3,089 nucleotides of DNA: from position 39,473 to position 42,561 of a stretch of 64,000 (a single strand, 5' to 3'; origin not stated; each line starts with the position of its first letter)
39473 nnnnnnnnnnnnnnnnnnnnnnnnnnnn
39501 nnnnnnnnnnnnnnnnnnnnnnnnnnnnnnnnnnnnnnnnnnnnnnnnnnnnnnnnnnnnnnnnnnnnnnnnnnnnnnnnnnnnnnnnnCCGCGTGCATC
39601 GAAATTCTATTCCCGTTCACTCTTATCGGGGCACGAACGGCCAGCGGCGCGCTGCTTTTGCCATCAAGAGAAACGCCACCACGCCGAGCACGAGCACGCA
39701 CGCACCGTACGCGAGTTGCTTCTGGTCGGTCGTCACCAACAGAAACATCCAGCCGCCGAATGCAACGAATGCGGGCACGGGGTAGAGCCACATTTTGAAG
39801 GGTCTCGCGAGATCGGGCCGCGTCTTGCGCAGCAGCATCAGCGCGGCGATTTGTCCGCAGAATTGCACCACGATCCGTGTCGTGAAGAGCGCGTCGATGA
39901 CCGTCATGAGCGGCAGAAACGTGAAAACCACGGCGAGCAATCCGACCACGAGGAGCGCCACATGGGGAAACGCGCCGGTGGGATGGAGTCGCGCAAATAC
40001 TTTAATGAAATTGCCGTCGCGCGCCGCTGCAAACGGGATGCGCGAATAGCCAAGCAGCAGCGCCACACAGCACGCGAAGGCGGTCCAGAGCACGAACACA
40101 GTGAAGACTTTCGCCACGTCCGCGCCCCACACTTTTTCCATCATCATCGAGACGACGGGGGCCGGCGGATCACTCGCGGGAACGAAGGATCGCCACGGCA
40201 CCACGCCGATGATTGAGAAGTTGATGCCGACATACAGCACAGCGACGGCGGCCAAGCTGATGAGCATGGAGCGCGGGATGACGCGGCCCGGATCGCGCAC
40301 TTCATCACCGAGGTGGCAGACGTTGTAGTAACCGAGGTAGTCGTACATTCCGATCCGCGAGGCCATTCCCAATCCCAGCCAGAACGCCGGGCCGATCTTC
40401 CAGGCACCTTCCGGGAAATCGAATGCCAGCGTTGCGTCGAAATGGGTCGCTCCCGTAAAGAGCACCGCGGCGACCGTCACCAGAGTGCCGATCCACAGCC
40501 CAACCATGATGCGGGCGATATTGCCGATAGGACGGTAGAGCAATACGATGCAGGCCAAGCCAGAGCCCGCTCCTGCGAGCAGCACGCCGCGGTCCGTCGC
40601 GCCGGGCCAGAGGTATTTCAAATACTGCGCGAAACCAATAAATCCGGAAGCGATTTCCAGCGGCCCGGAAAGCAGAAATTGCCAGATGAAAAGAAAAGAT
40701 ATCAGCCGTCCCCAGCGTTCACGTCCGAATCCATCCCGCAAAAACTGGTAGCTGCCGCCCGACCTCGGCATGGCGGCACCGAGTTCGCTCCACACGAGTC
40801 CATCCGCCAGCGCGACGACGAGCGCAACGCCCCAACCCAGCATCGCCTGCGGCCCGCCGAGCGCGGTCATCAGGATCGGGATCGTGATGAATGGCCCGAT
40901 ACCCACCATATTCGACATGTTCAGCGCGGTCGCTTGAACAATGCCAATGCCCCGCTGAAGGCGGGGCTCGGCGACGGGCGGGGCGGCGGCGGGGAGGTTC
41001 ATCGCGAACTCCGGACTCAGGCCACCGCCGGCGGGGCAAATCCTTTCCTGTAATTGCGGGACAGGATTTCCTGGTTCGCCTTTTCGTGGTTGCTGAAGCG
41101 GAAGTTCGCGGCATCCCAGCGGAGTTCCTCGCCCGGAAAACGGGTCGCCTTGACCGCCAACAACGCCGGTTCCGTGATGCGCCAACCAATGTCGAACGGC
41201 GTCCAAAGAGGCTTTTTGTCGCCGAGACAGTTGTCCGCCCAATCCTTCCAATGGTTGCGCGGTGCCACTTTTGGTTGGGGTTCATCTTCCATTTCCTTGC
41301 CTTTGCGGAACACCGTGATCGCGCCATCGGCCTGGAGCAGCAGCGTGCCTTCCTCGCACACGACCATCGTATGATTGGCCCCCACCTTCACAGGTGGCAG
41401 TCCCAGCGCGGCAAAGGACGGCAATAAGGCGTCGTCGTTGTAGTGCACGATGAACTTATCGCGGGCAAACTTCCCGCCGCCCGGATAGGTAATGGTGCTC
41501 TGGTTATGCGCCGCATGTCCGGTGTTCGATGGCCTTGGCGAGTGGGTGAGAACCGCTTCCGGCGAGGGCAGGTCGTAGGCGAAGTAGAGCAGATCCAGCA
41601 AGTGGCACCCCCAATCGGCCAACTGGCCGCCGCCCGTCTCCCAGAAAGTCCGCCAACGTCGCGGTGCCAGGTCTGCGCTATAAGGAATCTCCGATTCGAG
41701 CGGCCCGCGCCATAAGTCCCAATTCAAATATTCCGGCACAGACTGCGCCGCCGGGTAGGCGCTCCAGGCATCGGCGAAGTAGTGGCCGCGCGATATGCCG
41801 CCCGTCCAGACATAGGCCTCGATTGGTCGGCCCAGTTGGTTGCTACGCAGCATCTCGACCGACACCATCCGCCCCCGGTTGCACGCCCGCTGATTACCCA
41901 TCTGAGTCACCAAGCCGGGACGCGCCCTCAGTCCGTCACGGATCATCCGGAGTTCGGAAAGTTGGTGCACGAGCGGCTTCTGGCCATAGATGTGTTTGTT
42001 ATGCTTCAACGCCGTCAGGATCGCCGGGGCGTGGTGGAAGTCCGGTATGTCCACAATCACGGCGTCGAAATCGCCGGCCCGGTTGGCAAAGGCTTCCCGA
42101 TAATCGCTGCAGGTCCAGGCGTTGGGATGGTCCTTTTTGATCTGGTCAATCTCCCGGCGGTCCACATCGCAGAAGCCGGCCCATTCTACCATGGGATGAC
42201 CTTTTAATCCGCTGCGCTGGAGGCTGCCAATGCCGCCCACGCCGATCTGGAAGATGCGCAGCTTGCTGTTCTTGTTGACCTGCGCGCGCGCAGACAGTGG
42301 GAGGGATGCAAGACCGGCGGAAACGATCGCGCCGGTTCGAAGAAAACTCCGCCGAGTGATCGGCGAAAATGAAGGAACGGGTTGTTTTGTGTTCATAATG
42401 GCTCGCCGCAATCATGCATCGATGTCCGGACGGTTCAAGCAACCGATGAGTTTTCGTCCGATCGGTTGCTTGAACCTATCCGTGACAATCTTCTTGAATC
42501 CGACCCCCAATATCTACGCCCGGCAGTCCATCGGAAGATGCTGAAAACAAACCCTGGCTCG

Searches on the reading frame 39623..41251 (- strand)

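Call 56: search_protein_families(library=pfam, proteins=[window:39623-41251:-], max_evalue=0.0001)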
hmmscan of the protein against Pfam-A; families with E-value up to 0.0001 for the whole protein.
window:39623-41251:- (542 aa): 2 families
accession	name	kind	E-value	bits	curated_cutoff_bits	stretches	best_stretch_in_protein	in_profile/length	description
PF13520.12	AA_permease_2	-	5.5e-38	131.4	27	1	102-508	1-408/427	Amino acid permease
PF00324.27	AA_permease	-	1.3e-22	80.6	24.6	1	109-492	4-404/470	Amino acid permease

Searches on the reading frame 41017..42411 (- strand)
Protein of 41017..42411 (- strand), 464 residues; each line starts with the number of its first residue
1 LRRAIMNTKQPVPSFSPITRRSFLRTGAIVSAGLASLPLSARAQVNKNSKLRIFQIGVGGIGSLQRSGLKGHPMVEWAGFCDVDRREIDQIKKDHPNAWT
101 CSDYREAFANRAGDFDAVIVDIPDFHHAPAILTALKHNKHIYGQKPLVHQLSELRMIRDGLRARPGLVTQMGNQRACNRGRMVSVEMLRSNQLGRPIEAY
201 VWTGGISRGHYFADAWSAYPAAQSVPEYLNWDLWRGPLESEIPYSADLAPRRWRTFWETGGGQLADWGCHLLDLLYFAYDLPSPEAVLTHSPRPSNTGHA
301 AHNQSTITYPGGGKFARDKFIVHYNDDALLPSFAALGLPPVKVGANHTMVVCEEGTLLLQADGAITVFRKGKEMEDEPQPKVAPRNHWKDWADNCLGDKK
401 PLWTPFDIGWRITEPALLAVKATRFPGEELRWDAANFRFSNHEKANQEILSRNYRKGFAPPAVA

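Call 56: search_protein_families(library=pfam, proteins=[window:41017-42411:-], max_evalue=0.0001)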
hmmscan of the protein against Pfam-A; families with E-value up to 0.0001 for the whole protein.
window:41017-42411:- (464 aa): 3 families
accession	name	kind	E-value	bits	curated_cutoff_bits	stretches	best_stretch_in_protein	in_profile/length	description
PF19051.5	GFO_IDH_MocA_C2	-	4.8e-09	36.6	23.3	1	190-313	14-137/254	Oxidoreductase family, C-terminal alpha/beta domain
PF01408.29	GFO_IDH_MocA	-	6.6e-09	36.9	24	1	53-157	3-105/120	Oxidoreductase family, NAD-binding Rossmann fold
PF22725.1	GFO_IDH_MocA_C3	-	4.9e-06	27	27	1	246-288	29-69/124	GFO/IDH/MocA C-terminal domain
